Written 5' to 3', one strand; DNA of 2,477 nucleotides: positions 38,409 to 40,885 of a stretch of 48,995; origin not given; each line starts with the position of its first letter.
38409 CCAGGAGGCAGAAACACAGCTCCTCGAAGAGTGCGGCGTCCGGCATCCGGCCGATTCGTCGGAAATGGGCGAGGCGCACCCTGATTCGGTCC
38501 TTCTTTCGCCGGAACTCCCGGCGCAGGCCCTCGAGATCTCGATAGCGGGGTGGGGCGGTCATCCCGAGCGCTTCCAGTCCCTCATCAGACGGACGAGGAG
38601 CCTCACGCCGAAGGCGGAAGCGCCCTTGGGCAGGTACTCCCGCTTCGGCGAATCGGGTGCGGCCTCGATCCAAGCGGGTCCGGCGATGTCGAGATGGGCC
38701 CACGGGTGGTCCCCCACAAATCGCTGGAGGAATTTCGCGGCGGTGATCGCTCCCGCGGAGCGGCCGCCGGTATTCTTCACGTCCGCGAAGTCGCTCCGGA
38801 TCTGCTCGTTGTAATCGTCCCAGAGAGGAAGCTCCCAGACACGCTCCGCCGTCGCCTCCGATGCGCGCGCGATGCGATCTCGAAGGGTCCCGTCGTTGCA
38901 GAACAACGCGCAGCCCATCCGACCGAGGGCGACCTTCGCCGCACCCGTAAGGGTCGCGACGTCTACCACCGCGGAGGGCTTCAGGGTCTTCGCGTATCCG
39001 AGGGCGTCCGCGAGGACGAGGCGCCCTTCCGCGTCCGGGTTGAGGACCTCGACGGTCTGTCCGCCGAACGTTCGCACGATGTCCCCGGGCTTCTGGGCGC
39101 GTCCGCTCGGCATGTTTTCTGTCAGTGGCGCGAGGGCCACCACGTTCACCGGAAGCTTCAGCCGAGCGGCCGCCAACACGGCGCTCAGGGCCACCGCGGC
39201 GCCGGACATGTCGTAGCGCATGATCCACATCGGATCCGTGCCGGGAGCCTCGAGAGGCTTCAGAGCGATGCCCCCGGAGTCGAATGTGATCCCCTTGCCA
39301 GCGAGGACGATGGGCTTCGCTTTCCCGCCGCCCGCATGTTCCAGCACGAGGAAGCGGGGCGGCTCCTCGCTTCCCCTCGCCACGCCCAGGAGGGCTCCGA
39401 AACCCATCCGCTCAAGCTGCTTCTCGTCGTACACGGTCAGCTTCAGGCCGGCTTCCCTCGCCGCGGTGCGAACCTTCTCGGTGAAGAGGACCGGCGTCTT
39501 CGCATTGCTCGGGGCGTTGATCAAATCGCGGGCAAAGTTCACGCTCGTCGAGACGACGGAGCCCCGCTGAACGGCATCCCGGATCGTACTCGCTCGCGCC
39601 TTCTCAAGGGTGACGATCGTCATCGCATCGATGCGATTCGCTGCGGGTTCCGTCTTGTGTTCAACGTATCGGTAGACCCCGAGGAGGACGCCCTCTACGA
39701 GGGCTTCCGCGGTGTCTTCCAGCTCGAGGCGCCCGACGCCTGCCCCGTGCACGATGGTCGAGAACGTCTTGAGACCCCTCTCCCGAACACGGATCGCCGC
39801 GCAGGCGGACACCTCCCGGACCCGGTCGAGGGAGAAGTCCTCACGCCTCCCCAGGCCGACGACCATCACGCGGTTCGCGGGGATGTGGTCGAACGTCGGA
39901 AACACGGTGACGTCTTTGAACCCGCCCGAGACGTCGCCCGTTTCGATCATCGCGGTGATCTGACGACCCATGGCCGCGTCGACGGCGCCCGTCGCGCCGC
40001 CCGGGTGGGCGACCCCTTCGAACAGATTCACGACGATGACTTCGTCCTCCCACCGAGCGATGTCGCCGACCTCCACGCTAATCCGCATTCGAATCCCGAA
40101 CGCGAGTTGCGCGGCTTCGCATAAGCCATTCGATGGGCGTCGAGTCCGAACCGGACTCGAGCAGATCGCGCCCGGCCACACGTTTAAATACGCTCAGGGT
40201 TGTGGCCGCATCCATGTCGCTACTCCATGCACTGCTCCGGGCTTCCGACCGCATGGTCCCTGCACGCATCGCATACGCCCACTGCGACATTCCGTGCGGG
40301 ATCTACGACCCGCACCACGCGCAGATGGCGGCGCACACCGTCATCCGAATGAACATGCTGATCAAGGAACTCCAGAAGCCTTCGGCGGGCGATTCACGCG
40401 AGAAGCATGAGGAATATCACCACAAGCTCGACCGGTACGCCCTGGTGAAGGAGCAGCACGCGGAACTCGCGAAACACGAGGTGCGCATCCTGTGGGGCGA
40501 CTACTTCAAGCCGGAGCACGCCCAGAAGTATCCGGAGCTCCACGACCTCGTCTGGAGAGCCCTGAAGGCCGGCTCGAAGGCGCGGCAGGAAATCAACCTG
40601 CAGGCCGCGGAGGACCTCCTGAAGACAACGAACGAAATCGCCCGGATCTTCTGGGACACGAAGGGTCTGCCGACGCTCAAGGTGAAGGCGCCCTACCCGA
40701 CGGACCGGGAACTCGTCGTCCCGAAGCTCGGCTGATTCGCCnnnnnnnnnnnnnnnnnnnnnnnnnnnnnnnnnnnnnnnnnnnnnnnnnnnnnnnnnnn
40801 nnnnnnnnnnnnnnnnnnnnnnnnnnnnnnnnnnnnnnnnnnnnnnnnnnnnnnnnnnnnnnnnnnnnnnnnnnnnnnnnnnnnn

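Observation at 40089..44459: NiSOD system (sodN-sodX) with a Ni transporter and NikR, in an archaeal genome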

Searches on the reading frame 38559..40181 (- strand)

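Call 3: search_protein_families(library=pfam, proteins=[window:38559-40181:-], max_evalue=0.01)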
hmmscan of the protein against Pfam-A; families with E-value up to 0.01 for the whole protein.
window:38559-40181:- (540 aa): 2 families
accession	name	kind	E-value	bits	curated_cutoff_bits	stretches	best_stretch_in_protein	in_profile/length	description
PF00883.26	Peptidase_M17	-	6.2e-116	387.5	25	1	215-530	1-310/310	Cytosol aminopeptidase family, catalytic domain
PF02789.23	Peptidase_M17_N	-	8.1e-19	68.2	23.4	1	50-178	1-128/129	Cytosol aminopeptidase family, N-terminal domain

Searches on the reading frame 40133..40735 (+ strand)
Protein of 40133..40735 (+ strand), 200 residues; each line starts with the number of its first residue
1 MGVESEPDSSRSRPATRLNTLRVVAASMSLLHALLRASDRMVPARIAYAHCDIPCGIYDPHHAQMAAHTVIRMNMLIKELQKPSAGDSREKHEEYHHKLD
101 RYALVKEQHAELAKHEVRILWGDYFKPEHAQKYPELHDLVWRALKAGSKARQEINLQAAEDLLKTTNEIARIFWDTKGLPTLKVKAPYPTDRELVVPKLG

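Call 3: search_protein_families(library=pfam, proteins=[window:40133-40735:+], max_evalue=0.01)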
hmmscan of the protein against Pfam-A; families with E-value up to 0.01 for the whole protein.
window:40133-40735:+ (200 aa): 1 family
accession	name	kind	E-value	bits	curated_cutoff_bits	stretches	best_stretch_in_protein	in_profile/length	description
PF09055.16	Sod_Ni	-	4e-43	147.4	25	1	47-177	3-127/127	Nickel-containing superoxide dismutase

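Call 4: search_protein_families(library=ncbifam, proteins=[window:40133-40735:+], max_evalue=0.01)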
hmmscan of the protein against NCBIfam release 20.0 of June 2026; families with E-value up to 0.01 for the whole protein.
window:40133-40735:+ (200 aa): 1 family
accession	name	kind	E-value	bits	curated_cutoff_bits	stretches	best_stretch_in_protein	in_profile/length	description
TIGR02753.1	sodN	equivalog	5.5e-48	162.9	90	1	31-178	2-144/145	superoxide dismutase, Ni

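Call 11: find_homologous_proteins(query=window:40214-40735:+, max_evalue=0.00001)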
Query window:40214-40735:+ (173 aa): 4446 proteins with E <= 0.00001 among 4577 candidates; the best 120 are listed.
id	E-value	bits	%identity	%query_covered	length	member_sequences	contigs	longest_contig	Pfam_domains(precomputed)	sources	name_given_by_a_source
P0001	4.5e-112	390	99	100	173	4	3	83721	PF09055.17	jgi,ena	-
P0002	1.6e-97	342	84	100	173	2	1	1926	PF09055.17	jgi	jgi:nickel superoxide dismutase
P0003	1.5e-94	332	82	100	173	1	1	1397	PF09055.17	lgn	-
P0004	1.2e-85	304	75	100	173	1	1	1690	PF09055.17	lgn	-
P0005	2.0e-82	293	74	99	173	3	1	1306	PF09055.17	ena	-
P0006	7.2e-82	291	72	100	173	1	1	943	PF09055.17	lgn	-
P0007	1.9e-81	290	74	99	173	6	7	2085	PF09055.17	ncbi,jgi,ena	ncbi:MAG TPA: superoxide dismutase, Ni [Thermoplasmata archaeon]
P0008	2.9e-81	289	72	100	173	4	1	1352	PF09055.17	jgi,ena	-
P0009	5.4e-81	288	71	100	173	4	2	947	PF09055.17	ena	-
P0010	9.7e-81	288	72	100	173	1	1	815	PF09055.17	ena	-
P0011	6.0e-80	285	71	100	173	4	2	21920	PF09055.17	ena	-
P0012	1.1e-79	284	71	100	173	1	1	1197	PF09055.17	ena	-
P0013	1.1e-79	284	72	100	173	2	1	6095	PF09055.17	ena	-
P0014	1.8e-79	283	73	99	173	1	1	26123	PF09055.17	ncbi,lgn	-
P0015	3.4e-79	283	71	100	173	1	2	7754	PF09055.17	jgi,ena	jgi:nickel superoxide dismutase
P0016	4.4e-79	282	72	100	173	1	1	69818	PF09055.17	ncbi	-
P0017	7.6e-79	281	71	100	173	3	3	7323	PF09055.17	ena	-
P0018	8.1e-79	281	73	99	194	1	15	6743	PF09055.17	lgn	-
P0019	8.4e-79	281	72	100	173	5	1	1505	PF09055.17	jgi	-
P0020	9.0e-79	281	70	100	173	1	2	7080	PF09055.17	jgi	-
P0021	9.8e-79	281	69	100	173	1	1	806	PF09055.17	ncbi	-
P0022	1.3e-78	281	72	99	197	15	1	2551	PF09055.17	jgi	jgi:nickel superoxide dismutase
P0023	1.9e-78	280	71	99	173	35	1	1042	PF09055.17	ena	-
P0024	2.1e-78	280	71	99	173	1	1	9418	PF09055.17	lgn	-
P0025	2.7e-78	280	70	100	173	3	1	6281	PF09055.17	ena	-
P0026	3.1e-78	279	69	100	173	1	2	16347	PF09055.17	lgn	-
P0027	3.5e-78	279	70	99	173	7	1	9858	PF09055.17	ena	-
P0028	3.6e-78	279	69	100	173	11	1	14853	PF09055.17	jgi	-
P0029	4.7e-78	279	70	99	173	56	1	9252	PF09055.17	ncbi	-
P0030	1.4e-77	277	72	99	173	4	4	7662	PF09055.17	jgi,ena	-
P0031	1.4e-77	277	69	100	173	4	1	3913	PF09055.17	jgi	-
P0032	2.7e-77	276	69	100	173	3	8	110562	PF09055.17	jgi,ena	-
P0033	2.9e-77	276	69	100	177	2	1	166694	PF09055.17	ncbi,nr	ncbi:MAG TPA: superoxide dismutase, Ni [Thermoplasmata archaeon]|nr:superoxide dismutase, Ni [Thermo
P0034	3.5e-77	276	70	100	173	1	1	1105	PF09055.17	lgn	-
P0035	5.5e-77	275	72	99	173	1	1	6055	PF09055.17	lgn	-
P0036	6.5e-77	275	69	99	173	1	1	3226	PF09055.17,PF00159.24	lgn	-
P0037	6.8e-77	275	71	99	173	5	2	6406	PF09055.17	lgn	-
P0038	1.1e-76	274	69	99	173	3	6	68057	PF09055.17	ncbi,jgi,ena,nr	ncbi:MAG: superoxide dismutase, Ni [Euryarchaeota archaeon RBG_16_68_13]|nr:MAG: superoxide dismutas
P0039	1.8e-76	274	68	100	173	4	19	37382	PF09055.17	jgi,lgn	jgi:nickel superoxide dismutase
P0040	1.9e-76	274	68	100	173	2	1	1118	PF09055.17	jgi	-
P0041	2.0e-76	274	71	100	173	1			PF09055.17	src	-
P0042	2.3e-76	273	69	99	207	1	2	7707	PF09055.17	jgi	-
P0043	2.7e-76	273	70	100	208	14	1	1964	PF09055.17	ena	-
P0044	2.9e-76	273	69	99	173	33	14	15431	PF09055.17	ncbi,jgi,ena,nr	ncbi:MAG: superoxide dismutase, Ni [Methanobacteriota archaeon]|nr:MAG: superoxide dismutase, Ni [Eu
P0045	3.1e-76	273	68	100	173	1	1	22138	PF09055.17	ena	-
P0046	3.5e-76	273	68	99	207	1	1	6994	PF09055.17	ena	-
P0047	4.5e-76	272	69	99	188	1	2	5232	PF09055.17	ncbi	-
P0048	5.8e-76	272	69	99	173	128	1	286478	PF09055.17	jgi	-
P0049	7.1e-76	272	68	100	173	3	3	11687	PF09055.17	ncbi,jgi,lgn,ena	ncbi:MAG: superoxide dismutase, Ni [Candidatus Thermoplasmatota archaeon]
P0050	7.7e-76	272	70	99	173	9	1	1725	PF09055.17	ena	-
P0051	8.9e-76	271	66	100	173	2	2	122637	PF09055.17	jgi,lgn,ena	-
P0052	9.2e-76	271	66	100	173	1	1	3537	PF09055.17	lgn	-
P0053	9.9e-76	271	70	99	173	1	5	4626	PF09055.17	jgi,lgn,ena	-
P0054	1.3e-75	271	69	100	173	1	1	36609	PF09055.17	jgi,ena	-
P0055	1.3e-75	271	68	100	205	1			PF09055.17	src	-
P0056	1.4e-75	271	71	99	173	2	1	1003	PF09055.17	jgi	jgi:nickel superoxide dismutase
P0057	2.0e-75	270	70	99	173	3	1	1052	PF09055.17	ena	-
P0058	4.4e-75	269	68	99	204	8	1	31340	PF09055.17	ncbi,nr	ncbi:MAG: superoxide dismutase, Ni [Methanobacteriota archaeon]|nr:MAG: superoxide dismutase, Ni [Eu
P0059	4.7e-75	269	68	100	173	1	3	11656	PF09055.17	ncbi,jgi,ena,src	-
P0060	7.9e-75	268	69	99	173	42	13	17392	PF09055.17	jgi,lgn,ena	jgi:nickel superoxide dismutase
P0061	9.6e-75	268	70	100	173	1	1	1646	PF09055.17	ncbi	-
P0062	1.0e-74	268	68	100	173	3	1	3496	PF09055.17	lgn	-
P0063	1.4e-74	268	69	99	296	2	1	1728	PF09055.17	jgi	-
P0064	1.8e-74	267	67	99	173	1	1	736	PF09055.17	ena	-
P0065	1.8e-74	267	67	99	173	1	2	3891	PF09055.17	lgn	-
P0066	2.4e-74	267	72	97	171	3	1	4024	PF09055.17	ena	-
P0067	3.3e-74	266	68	99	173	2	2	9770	PF09055.17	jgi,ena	-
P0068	3.4e-74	266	65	100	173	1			PF09055.17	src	-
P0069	5.0e-74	266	67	100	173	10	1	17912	PF09055.17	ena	-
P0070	5.6e-74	266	67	100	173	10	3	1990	PF09055.17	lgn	-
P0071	6.8e-74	265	66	100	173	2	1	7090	PF09055.17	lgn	-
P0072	9.5e-74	265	69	97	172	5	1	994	PF09055.17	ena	-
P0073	1.4e-73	264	67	99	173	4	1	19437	PF09055.17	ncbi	-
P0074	1.9e-73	264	66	100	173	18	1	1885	PF09055.17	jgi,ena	-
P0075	2.7e-73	263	65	100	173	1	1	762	PF09055.17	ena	-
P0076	2.9e-73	263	65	100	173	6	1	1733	PF09055.17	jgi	jgi:nickel superoxide dismutase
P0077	6.6e-73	262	67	99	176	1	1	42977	PF09055.17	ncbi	-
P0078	6.7e-73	262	67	100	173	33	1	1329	PF09055.17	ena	-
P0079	7.5e-73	262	66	100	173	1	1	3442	PF09055.17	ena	-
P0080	1.4e-72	261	67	99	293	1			PF09055.17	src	-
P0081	1.6e-72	261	68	94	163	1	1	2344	PF09055.17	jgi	jgi:nickel superoxide dismutase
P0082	3.2e-72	260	65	100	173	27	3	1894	PF09055.17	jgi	jgi:nickel superoxide dismutase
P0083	4.1e-72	259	66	99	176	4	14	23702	PF09055.17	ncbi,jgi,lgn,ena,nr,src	ncbi:MAG: superoxide dismutase, Ni [Candidatus Aenigmarchaeota archaeon]|nr:superoxide dismutase, Ni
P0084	4.3e-72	259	66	100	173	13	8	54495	PF09055.17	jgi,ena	-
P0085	5.3e-72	259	66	99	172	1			PF09055.17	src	-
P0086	5.6e-72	259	72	90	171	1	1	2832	PF09055.17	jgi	jgi:nickel superoxide dismutase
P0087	9.9e-72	258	67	99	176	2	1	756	PF09055.17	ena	-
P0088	1.2e-71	258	64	100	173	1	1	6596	PF09055.17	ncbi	-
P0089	1.4e-71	258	66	100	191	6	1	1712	PF09055.17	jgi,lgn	jgi:nickel superoxide dismutase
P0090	1.7e-71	258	66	94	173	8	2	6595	PF09055.17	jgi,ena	-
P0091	2.1e-71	257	68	100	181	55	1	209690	PF09055.17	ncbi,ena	-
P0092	2.4e-71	257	65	99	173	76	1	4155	PF09055.17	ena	-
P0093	3.2e-71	257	67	100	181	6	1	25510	PF09055.17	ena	-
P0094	3.7e-71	256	65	99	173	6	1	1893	PF09055.17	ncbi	-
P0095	3.8e-71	256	63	99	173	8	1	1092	PF09055.17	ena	-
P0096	5.4e-71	256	67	99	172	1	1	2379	PF09055.17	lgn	-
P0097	5.9e-71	256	66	100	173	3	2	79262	PF09055.17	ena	-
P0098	6.2e-71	256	64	100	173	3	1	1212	PF09055.17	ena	-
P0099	7.0e-71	255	65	99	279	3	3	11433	PF09055.17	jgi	-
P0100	1.2e-70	255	64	100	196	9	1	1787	PF09055.17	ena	-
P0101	1.5e-70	254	65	98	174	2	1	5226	PF09055.17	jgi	-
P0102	1.7e-70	254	64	98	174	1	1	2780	PF09055.17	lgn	-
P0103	1.8e-70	254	64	99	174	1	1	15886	PF09055.17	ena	-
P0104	1.9e-70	254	64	97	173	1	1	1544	PF09055.17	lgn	-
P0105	2.5e-70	254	64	100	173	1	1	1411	PF09055.17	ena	-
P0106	3.3e-70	253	63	100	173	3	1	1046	PF09055.17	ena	-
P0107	3.8e-70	253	64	98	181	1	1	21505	PF09055.17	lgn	-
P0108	5.4e-70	253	65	98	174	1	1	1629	PF09055.17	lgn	-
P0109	7.6e-70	252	63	99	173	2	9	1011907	PF09055.17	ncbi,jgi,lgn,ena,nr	ncbi:MAG: superoxide dismutase, Ni [Thaumarchaeota archaeon]|nr:superoxide dismutase, Ni [Nitrososph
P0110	1.2e-69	251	65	98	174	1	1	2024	PF09055.17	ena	-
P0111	1.9e-69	251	65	97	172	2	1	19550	PF09055.17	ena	-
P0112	2.2e-69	251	67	99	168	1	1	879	PF09055.17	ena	-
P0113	3.0e-69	250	71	89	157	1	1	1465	PF09055.17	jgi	jgi:nickel superoxide dismutase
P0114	5.2e-69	249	62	97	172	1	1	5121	PF09055.17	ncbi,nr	ncbi:superoxide dismutase, Ni [Candidatus Micrarchaeota archaeon]|nr:superoxide dismutase, Ni [Candi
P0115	5.6e-69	249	63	99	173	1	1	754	PF09055.17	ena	-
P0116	6.2e-69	249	63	98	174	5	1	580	PF09055.17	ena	-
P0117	7.2e-69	249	62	100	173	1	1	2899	PF09055.17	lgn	-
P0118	7.8e-69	249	62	99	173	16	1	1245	PF09055.17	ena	-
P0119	9.9e-69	248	62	99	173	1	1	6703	PF09055.17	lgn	-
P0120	1.2e-68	248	62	99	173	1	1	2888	PF09055.17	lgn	-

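Call 19: find_encoding_contigs(protein=P0001, flank=10000, max_places=4)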
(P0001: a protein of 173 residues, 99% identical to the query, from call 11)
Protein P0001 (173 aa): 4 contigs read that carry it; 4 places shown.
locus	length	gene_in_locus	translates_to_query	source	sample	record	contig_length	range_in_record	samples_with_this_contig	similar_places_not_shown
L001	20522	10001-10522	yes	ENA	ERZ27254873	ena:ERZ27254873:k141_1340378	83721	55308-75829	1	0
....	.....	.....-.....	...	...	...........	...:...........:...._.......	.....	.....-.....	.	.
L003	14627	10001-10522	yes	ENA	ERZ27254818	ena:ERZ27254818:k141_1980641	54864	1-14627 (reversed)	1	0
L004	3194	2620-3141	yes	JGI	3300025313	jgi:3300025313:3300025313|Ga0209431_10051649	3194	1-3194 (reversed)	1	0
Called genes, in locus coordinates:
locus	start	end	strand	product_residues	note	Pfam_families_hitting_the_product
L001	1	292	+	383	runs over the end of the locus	PF07690:MFS_1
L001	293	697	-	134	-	PF01597:GCV_H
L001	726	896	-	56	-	-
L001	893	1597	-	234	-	PF01209:Ubie_methyltran, PF13489:Methyltransf_23, PF08003:Methyltransf_9, PF13847:Methyltransf_31, PF08241:Methyltransf_11, PF08242:Methyltransf_12, PF13649:Methyltransf_25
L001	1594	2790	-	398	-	PF02749:QRPTase_N, PF01729:QRPTase_C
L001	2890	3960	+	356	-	PF00155:Aminotran_1_2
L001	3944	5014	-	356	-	PF04389:Peptidase_M28 (weak), PF01546:Peptidase_M20, PF07687:M20_dimer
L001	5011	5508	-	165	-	PF04013:Methyltrn_RNA_2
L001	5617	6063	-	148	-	-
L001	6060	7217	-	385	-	PF00730:HhH-GPD, PF00293:NUDIX, PF14815:NUDIX_4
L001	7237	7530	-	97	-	-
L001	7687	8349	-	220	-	PF22175:Ogg-HhH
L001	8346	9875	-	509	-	PF02789:Peptidase_M17_N, PF00883:Peptidase_M17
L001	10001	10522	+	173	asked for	PF09055:Sod_Ni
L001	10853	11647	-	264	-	PF00970:FAD_binding_6, PF00175:NAD_binding_1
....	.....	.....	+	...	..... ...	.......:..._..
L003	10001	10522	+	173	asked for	PF09055:Sod_Ni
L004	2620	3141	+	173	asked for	PF09055:Sod_Ni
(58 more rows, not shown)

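Call 20: find_related_loci(query=window:40214-40735:+, collection=genome_contigs, flank=10000)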
Query window:40214-40735:+ (173 aa) in genome_contigs; peptide patterns used: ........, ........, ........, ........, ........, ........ (x = any residue, [..] = any of these).
599 stretches matched a pattern (row limit reached: there are more); 577 encode a relative of the query (tblastn E <= 1e-3); the best 80 are kept; 80 distinct loci.
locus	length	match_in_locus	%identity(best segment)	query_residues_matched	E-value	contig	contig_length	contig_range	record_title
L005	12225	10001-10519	72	1-173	4e-83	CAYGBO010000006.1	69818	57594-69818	MAG TPA_asm: uncultured Methanomassiliicoccales archaeon isolate ERP108616_co2_547 genome assembly, contig: NODE_329_len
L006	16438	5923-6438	70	1-172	5e-83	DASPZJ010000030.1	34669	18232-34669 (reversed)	MAG TPA_asm: Thermoplasmata archaeon isolate SMAG_U11616 k141_357464, whole genome shotgun sequence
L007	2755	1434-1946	71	1-171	5e-84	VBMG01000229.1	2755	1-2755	MAG: Methanobacteriota archaeon isolate EA_17 14_0929_05_40cm_scaffold_142630, whole genome shotgun sequence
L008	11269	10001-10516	73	1-172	8e-83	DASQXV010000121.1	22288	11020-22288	MAG TPA_asm: Thermoplasmata archaeon isolate SMAG_U11048 k141_759090, whole genome shotgun sequence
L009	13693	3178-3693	70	1-172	1e-82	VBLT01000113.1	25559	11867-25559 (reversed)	MAG: Methanobacteriota archaeon isolate EA_4 14_0903_12_30cm_scaffold_702, whole genome shotgun sequence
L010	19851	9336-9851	71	1-172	2e-82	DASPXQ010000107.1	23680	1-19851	MAG TPA_asm: Thermoplasmata archaeon isolate SMAG_U11571 k141_1356450, whole genome shotgun sequence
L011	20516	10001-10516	69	1-172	6e-82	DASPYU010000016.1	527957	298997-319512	MAG TPA_asm: Thermoplasmata archaeon isolate SMAG_U11601 k141_57208, whole genome shotgun sequence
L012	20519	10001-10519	68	1-173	7e-81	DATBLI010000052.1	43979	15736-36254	MAG TPA_asm: Thermoplasmata archaeon isolate SMAG_U3968 k141_1276872, whole genome shotgun sequence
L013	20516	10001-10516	69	1-172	7e-81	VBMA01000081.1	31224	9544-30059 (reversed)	MAG: Methanobacteriota archaeon isolate EA_11 14_0903_13_40cm_scaffold_540, whole genome shotgun sequence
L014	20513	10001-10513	68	1-171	5e-81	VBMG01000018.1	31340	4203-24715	MAG: Methanobacteriota archaeon isolate EA_17 14_0929_05_40cm_scaffold_1084, whole genome shotgun sequence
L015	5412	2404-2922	68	1-173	1e-80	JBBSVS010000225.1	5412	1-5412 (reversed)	MAG: Thermoplasmatota archaeon isolate H43-bin133_1 H43_bin133_1_000000000225, whole genome shotgun sequence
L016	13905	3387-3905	68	1-173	2e-80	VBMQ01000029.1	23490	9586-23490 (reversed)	MAG: Methanobacteriota archaeon isolate EA_27 14_1009_16_40cm_scaffold_16078, whole genome shotgun sequence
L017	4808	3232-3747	68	1-172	3e-80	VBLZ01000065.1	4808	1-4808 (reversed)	MAG: Methanobacteriota archaeon isolate EA_10 14_0929_12_30cm_scaffold_18064, whole genome shotgun sequence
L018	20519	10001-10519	69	1-173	2e-80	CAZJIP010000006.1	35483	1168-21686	MAG TPA_asm: uncultured Methanomassiliicoccales archaeon isolate SRP093762_co1_91 genome assembly, contig: NODE_733_leng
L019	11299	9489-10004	68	1-172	2e-79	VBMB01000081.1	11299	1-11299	MAG: Methanobacteriota archaeon isolate EA_12 14_1009_12_30cm_scaffold_4601, whole genome shotgun sequence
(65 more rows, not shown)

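Call 34: search_solved_structures(query=window:40214-40735:+, show_alignments=2)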
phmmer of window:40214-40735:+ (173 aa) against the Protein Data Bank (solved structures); distinct sequences matched with E-value up to 0.001: 6.
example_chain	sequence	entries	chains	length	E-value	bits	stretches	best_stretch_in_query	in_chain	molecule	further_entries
1t6i_A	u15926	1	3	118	8.6e-26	94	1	23-150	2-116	Superoxide dismutase [Ni]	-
1t6q_A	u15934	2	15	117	1.2e-25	93.6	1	23-150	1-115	Superoxide dismutase [Ni]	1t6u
3g4x_A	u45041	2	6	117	5.4e-25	91.4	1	23-150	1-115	Superoxide dismutase [Ni]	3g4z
1q0d_A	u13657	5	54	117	1.1e-24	90.4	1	23-150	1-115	Superoxide dismutase [Ni]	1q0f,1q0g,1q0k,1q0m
4ncq_A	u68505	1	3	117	1.5e-24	90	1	24-150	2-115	Superoxide dismutase [Ni]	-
3g50_A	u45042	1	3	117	2.3e-24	89.4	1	23-150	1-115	Superoxide dismutase [Ni]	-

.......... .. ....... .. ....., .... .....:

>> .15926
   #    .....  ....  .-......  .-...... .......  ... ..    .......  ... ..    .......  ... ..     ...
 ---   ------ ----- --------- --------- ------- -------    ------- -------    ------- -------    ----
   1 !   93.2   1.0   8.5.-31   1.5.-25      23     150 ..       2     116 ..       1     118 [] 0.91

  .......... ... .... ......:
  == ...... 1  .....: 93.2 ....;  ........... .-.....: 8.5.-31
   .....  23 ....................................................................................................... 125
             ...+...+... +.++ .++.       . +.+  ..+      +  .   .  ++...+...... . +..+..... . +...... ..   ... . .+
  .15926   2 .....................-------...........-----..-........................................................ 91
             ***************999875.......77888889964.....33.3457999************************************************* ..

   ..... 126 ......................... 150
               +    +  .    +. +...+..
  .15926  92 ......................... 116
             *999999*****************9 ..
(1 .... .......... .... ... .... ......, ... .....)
